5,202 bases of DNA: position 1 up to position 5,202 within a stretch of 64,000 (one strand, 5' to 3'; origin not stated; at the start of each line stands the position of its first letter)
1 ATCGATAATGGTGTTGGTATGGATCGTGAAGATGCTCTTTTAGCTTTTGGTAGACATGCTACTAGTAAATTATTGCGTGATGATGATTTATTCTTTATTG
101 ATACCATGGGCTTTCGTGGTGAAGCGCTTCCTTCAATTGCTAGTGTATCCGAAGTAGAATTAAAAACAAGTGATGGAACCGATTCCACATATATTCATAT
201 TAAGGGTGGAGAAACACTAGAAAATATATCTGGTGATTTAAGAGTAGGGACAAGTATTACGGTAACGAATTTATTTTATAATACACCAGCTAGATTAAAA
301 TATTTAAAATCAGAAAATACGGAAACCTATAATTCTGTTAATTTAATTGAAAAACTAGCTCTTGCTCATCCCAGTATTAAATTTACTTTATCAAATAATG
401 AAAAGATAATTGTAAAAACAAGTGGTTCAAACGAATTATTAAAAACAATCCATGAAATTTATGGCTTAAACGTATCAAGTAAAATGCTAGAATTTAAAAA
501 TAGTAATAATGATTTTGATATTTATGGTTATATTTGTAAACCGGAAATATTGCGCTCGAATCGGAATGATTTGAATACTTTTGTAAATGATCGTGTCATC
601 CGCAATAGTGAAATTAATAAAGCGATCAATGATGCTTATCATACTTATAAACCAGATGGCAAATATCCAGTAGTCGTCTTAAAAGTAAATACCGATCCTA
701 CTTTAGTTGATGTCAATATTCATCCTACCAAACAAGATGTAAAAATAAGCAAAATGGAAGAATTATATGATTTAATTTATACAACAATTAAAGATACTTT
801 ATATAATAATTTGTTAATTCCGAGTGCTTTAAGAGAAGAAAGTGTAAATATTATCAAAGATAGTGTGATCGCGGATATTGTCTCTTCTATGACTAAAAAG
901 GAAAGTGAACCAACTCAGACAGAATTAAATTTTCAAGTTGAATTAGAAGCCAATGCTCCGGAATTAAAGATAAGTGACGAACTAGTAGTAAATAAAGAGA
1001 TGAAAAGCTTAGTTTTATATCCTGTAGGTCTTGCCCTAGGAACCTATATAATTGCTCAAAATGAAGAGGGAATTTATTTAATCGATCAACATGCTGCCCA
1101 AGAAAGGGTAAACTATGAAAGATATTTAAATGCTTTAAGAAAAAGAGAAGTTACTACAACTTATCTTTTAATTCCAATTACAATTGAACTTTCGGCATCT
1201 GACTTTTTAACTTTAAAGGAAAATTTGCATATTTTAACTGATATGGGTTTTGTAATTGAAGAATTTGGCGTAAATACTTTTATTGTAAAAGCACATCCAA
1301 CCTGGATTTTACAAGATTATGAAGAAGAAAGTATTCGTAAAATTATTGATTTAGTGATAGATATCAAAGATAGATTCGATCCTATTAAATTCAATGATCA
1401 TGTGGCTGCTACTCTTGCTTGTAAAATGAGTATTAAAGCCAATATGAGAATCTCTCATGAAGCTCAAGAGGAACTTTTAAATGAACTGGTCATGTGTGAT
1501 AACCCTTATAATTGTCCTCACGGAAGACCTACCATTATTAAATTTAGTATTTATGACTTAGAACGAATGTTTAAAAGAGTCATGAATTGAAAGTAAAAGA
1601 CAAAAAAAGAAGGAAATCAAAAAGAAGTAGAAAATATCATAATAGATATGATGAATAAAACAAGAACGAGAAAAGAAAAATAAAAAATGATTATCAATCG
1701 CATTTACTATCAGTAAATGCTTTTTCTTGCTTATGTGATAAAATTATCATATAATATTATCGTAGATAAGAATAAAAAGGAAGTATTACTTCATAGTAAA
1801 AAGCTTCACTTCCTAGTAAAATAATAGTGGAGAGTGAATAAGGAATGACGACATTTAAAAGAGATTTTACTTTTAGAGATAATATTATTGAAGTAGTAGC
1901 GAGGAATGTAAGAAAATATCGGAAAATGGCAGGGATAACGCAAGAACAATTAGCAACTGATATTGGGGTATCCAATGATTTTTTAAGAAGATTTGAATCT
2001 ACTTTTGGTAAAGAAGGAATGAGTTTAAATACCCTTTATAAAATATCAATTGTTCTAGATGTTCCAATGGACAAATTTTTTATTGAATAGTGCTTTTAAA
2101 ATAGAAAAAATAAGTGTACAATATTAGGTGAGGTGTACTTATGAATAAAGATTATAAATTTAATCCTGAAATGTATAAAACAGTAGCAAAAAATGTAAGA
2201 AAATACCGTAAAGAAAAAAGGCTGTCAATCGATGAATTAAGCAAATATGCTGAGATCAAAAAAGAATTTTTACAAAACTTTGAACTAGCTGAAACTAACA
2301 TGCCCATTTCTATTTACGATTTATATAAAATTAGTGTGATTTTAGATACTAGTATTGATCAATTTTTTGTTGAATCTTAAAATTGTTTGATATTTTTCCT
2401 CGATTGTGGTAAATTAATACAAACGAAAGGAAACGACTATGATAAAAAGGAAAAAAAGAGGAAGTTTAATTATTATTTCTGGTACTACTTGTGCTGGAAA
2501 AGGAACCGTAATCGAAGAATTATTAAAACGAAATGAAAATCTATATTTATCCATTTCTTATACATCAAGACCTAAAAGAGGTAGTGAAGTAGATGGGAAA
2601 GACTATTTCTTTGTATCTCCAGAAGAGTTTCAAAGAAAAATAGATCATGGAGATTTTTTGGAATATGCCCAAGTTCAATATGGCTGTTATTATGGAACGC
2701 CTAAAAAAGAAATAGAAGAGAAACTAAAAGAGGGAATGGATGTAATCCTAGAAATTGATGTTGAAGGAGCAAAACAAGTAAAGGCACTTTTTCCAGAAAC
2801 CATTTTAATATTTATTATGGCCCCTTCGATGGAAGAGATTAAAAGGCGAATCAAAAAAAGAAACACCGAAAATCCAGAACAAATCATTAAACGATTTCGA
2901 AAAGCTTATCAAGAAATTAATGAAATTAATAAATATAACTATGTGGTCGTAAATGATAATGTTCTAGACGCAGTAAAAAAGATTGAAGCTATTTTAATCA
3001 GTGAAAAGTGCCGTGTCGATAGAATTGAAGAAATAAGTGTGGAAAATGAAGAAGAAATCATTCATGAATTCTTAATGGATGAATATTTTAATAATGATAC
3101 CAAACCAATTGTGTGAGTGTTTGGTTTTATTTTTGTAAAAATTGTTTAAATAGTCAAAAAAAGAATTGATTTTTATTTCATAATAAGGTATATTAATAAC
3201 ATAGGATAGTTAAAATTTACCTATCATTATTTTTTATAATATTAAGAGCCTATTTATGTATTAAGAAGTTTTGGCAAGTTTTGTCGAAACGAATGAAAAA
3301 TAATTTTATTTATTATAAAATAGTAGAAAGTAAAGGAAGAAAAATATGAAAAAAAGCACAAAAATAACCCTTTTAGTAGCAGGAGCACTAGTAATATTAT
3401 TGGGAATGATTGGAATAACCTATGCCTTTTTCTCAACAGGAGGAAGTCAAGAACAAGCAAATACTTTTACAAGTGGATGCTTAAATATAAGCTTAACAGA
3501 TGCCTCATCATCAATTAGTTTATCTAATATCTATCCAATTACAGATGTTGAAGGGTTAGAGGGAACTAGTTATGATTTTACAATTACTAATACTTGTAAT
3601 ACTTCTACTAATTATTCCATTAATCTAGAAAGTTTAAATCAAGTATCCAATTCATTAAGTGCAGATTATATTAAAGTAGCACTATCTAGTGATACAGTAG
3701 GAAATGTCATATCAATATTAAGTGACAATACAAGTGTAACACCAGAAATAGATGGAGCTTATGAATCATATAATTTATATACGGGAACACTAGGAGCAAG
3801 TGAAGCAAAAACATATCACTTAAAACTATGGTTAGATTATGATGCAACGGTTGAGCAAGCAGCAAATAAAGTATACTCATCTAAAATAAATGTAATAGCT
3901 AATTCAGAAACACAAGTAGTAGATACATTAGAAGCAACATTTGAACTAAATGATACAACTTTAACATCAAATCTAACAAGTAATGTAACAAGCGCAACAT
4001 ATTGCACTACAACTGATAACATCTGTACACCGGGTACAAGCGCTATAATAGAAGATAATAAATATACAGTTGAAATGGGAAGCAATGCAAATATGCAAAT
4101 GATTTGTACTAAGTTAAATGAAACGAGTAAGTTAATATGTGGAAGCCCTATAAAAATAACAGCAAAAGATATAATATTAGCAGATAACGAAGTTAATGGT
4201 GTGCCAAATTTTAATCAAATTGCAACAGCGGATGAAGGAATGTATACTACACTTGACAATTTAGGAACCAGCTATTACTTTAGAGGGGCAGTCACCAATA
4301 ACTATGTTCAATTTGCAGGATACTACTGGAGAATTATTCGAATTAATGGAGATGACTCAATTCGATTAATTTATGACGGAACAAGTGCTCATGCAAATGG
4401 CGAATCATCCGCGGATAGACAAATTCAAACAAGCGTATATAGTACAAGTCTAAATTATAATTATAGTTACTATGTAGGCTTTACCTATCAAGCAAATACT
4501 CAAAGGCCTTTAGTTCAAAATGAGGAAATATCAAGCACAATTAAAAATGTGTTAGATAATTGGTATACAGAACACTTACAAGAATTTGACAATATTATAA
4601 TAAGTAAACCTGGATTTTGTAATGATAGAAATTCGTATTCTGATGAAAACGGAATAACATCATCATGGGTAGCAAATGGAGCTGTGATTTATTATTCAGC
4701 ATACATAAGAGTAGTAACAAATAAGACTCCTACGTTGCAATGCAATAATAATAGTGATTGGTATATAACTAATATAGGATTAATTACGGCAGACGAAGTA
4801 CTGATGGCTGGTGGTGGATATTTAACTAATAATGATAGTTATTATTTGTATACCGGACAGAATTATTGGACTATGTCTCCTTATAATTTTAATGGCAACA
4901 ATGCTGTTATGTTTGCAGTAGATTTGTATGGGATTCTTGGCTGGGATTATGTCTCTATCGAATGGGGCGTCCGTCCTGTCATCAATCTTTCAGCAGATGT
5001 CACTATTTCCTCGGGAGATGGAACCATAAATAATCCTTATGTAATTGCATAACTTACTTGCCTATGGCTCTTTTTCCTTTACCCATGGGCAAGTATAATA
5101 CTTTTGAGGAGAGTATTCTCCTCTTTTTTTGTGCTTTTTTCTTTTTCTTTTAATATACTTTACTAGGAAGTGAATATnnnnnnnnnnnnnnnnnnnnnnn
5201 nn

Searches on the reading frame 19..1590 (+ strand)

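Call 8: search_protein_families(library=pfam, proteins=[window:19-1590:+], max_evalue=0.01)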
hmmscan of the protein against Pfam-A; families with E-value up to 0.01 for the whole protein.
window:19-1590:+ (523 aa): 2 families
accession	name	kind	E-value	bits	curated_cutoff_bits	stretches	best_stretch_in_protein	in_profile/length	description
PF08676.16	MutL_C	-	1.1e-37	129.4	25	1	338-476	3-140/142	MutL C terminal dimerisation domain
PF01119.25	DNA_mis_repair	-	8.2e-36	122.7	26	1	144-261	1-118/119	DNA mismatch repair protein, C-terminal domain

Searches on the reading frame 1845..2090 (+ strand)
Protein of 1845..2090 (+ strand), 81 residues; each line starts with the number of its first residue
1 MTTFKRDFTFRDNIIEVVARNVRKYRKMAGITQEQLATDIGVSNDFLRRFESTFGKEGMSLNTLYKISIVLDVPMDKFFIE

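Call 8: search_protein_families(library=pfam, proteins=[window:1845-2090:+], max_evalue=0.01)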
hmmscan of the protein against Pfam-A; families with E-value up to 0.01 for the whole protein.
window:1845-2090:+ (81 aa): 4 families
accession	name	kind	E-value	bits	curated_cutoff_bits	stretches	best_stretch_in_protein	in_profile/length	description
PF01381.28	HTH_3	-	2.1e-09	37.7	23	1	22-78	1-55/55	Helix-turn-helix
PF13443.12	HTH_26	-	2.8e-05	24.7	22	1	22-75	2-54/63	Cro/C1-type HTH DNA-binding domain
PF12844.13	HTH_19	-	3.2e-05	24.2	30.2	1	20-74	2-54/64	Helix-turn-helix domain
PF13560.12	HTH_31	-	0.00012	22.8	27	1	20-52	4-36/64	Helix-turn-helix domain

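Call 11: search_protein_families(library=ncbifam, proteins=[window:1845-2090:+], max_evalue=0.01)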
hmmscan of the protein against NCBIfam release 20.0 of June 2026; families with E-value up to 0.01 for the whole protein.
window:1845-2090:+ (81 aa): 10 families
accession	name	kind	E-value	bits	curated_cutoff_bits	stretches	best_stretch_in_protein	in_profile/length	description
TIGR03070.1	couple_hipB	subfamily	1.2e-09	37.9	71.65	1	19-71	4-54/58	type II toxin-antitoxin system Y4mF family antitoxin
NF041951.1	phage_RstR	subfamily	1.9e-08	34.5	80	1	19-78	4-61/108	RstR family transcriptional repressor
NF006015.0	PRK08154.1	subfamily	2.6e-07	30.1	204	1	11-78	24-89/314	anaerobic benzoate catabolism transcriptional regulator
NF047948.1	male_kill_WMK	equivalog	5.5e-06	26.1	300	1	18-76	6-62/300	WO male-killing family protein Wmk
NF046032.1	TransRegSlrRBacil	equivalog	6.1e-06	26.4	250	1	18-79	2-62/149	HTH-type transcriptional regulator SlrR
TIGR00270.2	TIGR00270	equivalog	7e-05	22.7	110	1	12-52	70-110/159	multiprotein bridging factor aMBF1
NF007271.0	PRK09726.1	equivalog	7.5e-05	22.6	79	1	19-75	14-68/88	type II toxin-antitoxin system antitoxin HipB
NF038310.1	lysogeny_AimR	equivalog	0.0022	17.1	70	1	25-72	4-49/365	AimR family lysis-lysogeny pheromone receptor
TIGR03830.1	CxxCG_CxxCG_HTH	subfamily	0.0032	17.3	61.8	1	16-55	64-103/127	type II TA system antitoxin MqsA family protein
NF010465.0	PRK13890.1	equivalog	0.0087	16.2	96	1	20-76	8-62/121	conjugal transfer protein TrbA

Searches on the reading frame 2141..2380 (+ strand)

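Call 8: search_protein_families(library=pfam, proteins=[window:2141-2380:+], max_evalue=0.01)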
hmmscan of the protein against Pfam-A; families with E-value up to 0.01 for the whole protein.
window:2141-2380:+ (79 aa): 3 families
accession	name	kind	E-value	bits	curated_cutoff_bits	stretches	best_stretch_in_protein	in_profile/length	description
PF01381.28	HTH_3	-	4.2e-05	23.9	23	1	19-75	1-55/55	Helix-turn-helix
PF12844.13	HTH_19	-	0.00022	21.5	30.2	1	17-65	2-48/64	Helix-turn-helix domain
PF13443.12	HTH_26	-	0.00048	20.7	22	1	19-76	2-58/63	Cro/C1-type HTH DNA-binding domain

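Call 11: search_protein_families(library=ncbifam, proteins=[window:2141-2380:+], max_evalue=0.01)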
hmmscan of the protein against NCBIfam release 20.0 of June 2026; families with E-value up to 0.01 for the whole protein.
window:2141-2380:+ (79 aa): 5 families
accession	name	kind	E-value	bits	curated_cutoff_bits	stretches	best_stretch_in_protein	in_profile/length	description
NF006015.0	PRK08154.1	subfamily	7.2e-06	25.4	204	1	9-75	25-89/314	anaerobic benzoate catabolism transcriptional regulator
NF046032.1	TransRegSlrRBacil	equivalog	9.2e-05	22.6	250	1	16-76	3-62/149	HTH-type transcriptional regulator SlrR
NF041951.1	phage_RstR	subfamily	0.0013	19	80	1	15-78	3-64/108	RstR family transcriptional repressor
NF047948.1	male_kill_WMK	equivalog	0.0016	18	300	1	12-76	4-65/300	WO male-killing family protein Wmk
NF003162.0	PRK04140.1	equivalog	0.006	15.6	263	1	17-70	129-180/317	transcriptional regulator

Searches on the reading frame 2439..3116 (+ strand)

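Call 8: search_protein_families(library=pfam, proteins=[window:2439-3116:+], max_evalue=0.01)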
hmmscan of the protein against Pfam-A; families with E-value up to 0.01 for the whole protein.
window:2439-3116:+ (225 aa): 5 families
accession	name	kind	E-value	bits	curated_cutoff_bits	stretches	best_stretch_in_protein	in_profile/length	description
PF00625.27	Guanylate_kin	-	1.2e-46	159.1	25.2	1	9-187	3-180/182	Guanylate kinase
PF13238.12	AAA_18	-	7.5e-05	23.6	29.4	1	11-149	1-119/128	AAA domain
PF13671.12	AAA_33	-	0.0011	19.7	27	1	10-158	1-141/143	AAA domain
PF13521.12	AAA_28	-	0.0037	17.9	27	0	11-32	2-24/164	AAA domain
PF02223.23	Thymidylate_kin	-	0.007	16.5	27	0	123-178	120-181/185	Thymidylate kinase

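Call 11: search_protein_families(library=ncbifam, proteins=[window:2439-3116:+], max_evalue=0.01)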
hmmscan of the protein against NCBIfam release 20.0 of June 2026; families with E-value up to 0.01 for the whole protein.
window:2439-3116:+ (225 aa): 6 families
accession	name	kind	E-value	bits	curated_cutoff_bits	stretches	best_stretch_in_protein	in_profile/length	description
TIGR03263.1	guanyl_kin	equivalog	8.4e-68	227.5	160.45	1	8-187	1-179/180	guanylate kinase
NF011325.0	PRK14738.1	equivalog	5.5e-59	198.9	263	1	4-195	9-201/206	guanylate kinase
NF011324.0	PRK14737.1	equivalog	3e-53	180.4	318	1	9-190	6-186/187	guanylate kinase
TIGR02322.1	phosphon_PhnN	equivalog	9.7e-15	54.7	156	1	8-178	1-168/179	phosphonate metabolism protein/1,5-bisphosphokinase (PRPP-forming) PhnN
NF007485.0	PRK10078.1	equivalog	3e-10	40.1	153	1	8-187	2-175/186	ribose 1,5-bisphosphokinase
TIGR00041.1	DTMP_kinase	equivalog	0.0046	16.7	83.25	0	113-173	123-185/196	dTMP kinase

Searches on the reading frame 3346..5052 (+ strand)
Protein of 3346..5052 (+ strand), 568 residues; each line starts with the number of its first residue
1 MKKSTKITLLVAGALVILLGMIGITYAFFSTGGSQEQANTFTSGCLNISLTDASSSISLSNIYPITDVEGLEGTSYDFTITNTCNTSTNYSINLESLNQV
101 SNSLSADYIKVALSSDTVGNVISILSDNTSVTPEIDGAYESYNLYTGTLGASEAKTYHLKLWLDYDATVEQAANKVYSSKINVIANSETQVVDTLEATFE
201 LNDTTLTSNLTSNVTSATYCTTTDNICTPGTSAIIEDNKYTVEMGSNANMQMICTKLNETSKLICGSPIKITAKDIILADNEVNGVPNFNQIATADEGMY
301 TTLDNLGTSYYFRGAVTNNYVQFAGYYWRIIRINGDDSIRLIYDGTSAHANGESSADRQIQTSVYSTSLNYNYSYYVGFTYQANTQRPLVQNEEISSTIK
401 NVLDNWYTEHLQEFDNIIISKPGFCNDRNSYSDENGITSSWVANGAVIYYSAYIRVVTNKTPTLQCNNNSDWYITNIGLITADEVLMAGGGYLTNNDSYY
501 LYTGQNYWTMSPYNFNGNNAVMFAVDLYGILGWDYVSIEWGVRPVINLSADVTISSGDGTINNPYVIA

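Call 8: search_protein_families(library=pfam, proteins=[window:3346-5052:+], max_evalue=0.01)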
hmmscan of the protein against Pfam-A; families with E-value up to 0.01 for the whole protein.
window:3346-5052:+ (568 aa): 0 families

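Call 11: search_protein_families(library=ncbifam, proteins=[window:3346-5052:+], max_evalue=0.01)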
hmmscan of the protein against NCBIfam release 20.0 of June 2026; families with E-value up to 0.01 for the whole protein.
window:3346-5052:+ (568 aa): 1 family
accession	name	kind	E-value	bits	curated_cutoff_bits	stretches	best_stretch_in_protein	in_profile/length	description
NF046066.1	BioflmMtrxTasA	equivalog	0.0068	15.9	450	0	4-65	4-63/264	biofilm matrix protein TasA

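Call 15: find_homologous_proteins(query=window:3346-5049:+)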
Query window:3346-5049:+ (568 aa): 3816 proteins with E <= 0.001 among 8000 candidates; the best 120 are listed.
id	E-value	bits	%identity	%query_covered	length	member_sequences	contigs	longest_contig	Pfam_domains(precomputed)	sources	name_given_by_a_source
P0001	0.0e+0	1244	100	100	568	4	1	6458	-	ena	-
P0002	5.0e-257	872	73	100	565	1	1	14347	-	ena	-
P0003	1.3e-254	864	72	100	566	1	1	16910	-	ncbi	-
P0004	4.0e-254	863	73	100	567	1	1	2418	-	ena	-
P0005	5.7e-254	862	73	100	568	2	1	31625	-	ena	-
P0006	7.5e-253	858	72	100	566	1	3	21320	-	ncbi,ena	-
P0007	2.1e-252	857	73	100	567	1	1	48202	PF19789.7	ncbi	-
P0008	3.3e-252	856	71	100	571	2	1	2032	-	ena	-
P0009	1.3e-251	854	73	100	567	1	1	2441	-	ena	-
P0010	1.5e-251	854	73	100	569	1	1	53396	-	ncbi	-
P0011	1.6e-250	851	72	100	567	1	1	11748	-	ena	-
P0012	1.9e-250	850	73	96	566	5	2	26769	-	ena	-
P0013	6.3e-246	836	71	100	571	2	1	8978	-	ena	-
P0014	8.0e-240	815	68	100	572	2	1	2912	-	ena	-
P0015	8.0e-231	786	68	100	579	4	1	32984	-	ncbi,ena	-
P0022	2.7e-217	741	65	96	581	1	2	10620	PF12389.14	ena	-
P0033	2.3e-196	672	60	99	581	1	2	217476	-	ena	-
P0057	3.2e-188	645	58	100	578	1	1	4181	PF19789.7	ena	-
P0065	3.9e-187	642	58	100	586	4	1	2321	PF19789.7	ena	-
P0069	8.8e-187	640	59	96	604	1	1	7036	PF12389.14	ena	-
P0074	1.7e-186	639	58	100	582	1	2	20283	PF19789.7,PF12389.14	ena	-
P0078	1.5e-185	636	44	99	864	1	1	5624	PF19789.7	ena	-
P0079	2.1e-185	636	59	96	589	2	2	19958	PF12389.14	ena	-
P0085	1.9e-184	633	59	96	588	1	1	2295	PF12389.14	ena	-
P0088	6.1e-183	628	58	96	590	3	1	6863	PF12389.14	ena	-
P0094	2.3e-180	619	56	100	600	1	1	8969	PF12389.14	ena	-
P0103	1.7e-178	613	70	43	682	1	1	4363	PF12389.14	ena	-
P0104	2.4e-178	613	39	96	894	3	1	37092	PF19789.7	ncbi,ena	-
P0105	3.8e-178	612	56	100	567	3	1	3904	PF19789.7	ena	-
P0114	3.1e-176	606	55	100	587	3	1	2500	PF19789.7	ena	-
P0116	5.9e-176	605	55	96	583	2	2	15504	PF19789.7,PF12389.14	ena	-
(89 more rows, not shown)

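Call 16: find_encoding_contigs(protein=P0010, flank=4000, max_places=2)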
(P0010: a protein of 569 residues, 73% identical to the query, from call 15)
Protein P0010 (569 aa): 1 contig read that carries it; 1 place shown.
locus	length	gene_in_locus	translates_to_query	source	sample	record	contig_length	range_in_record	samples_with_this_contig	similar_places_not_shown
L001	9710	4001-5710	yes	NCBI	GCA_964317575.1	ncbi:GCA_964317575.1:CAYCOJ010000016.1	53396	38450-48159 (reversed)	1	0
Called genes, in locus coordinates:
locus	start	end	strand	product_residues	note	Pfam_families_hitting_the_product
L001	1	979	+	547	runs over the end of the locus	PF20720:nSTAND3 (faint), PF00485:PRK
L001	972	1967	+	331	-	PF00044:Gp_dh_N, PF02800:Gp_dh_C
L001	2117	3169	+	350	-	PF13784:Fic_N, PF02661:Fic, PF24033:DUF7342 (faint), PF21248:SoFic-like_C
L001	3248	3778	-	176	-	PF13744:HTH_37 (faint), PF01381:HTH_3, PF12844:HTH_19, PF13413:HTH_25 (faint), PF13560:HTH_31 (weak), PF12844:HTH_19, PF13560:HTH_31, PF01381:HTH_3, +2 more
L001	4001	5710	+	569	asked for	-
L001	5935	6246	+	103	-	PF01624:MutS_I (weak)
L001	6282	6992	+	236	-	PF06685:DUF1186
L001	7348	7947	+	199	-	PF13338:AbiEi_4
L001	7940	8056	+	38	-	-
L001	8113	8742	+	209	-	PF08843:AbiEii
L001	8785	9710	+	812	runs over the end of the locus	PF01055:Glyco_hydro_31_2nd, PF21365:Glyco_hydro_31_3rd, PF17137:DUF5110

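Call 17: find_encoding_contigs(protein=P0015, flank=4000, max_places=2)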
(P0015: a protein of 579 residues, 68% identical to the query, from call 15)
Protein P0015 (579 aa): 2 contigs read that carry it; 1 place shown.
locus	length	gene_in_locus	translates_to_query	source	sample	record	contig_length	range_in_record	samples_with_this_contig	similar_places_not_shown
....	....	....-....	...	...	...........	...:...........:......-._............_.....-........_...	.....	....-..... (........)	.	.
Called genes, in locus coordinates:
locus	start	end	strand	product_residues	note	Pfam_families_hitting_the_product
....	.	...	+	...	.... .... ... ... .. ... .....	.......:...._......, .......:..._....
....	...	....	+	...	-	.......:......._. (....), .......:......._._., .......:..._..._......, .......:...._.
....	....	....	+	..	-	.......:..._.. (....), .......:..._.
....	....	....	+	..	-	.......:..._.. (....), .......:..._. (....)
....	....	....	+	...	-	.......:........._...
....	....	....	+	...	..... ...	-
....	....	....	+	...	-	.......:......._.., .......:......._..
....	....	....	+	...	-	-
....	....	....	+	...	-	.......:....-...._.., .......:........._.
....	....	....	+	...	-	-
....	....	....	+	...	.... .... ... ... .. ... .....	-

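Call 18: find_encoding_contigs(protein=P0033, flank=4000, max_places=2)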
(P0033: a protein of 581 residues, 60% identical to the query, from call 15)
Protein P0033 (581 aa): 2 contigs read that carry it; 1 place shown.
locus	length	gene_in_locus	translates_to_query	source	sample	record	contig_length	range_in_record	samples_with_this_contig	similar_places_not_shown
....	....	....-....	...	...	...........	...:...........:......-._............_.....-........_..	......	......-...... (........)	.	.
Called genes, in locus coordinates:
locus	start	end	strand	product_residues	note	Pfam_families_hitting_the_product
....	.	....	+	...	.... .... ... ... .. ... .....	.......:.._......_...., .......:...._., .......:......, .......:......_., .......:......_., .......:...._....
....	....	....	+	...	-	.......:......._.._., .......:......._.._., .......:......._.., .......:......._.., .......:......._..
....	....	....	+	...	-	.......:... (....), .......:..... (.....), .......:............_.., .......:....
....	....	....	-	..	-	-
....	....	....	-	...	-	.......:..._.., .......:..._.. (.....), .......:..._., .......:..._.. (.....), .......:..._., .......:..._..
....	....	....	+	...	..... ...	-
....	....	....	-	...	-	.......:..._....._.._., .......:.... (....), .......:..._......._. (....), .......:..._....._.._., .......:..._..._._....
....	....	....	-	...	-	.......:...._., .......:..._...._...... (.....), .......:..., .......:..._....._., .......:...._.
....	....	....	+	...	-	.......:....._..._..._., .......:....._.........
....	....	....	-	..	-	-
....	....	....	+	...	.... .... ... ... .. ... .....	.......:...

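Call 24: find_related_loci(query=window:3346-5049:+, collection=metagenome_contigs, flank=2500)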
Query window:3346-5049:+ (568 aa) in metagenome_contigs; peptide patterns used: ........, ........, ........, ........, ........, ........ (x = any residue, [..] = any of these).
115 stretches matched a pattern; 57 encode a relative of the query (tblastn E <= 1e-3); 57 distinct loci.
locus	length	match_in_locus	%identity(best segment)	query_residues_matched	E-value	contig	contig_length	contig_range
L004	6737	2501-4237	63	1-568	0e+0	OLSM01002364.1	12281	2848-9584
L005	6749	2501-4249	58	6-568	0e+0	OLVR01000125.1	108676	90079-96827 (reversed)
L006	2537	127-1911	56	1-568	0e+0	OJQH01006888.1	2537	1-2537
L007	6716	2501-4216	57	1-567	0e+0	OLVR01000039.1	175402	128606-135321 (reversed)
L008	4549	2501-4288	56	1-567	0e+0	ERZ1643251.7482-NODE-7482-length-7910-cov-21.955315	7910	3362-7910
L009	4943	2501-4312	52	1-565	4e-170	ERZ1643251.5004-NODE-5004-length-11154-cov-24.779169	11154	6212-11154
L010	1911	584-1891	62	1-433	1e-177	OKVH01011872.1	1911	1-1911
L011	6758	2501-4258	58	1-568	0e+0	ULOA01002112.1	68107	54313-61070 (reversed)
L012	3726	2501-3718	64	1-408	2e-158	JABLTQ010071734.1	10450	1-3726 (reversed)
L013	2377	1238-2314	67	1-344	8e-149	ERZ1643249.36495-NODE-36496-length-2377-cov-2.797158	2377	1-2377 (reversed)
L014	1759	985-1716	86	1-244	3e-141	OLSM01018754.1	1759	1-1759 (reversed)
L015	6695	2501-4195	44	1-568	1e-129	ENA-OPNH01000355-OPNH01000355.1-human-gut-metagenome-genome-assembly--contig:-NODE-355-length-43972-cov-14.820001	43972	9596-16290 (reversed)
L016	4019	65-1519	62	188-568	5e-110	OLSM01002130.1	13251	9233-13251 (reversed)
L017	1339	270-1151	63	270-567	2e-119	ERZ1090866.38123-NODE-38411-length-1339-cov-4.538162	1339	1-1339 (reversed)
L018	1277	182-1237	52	196-567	1e-117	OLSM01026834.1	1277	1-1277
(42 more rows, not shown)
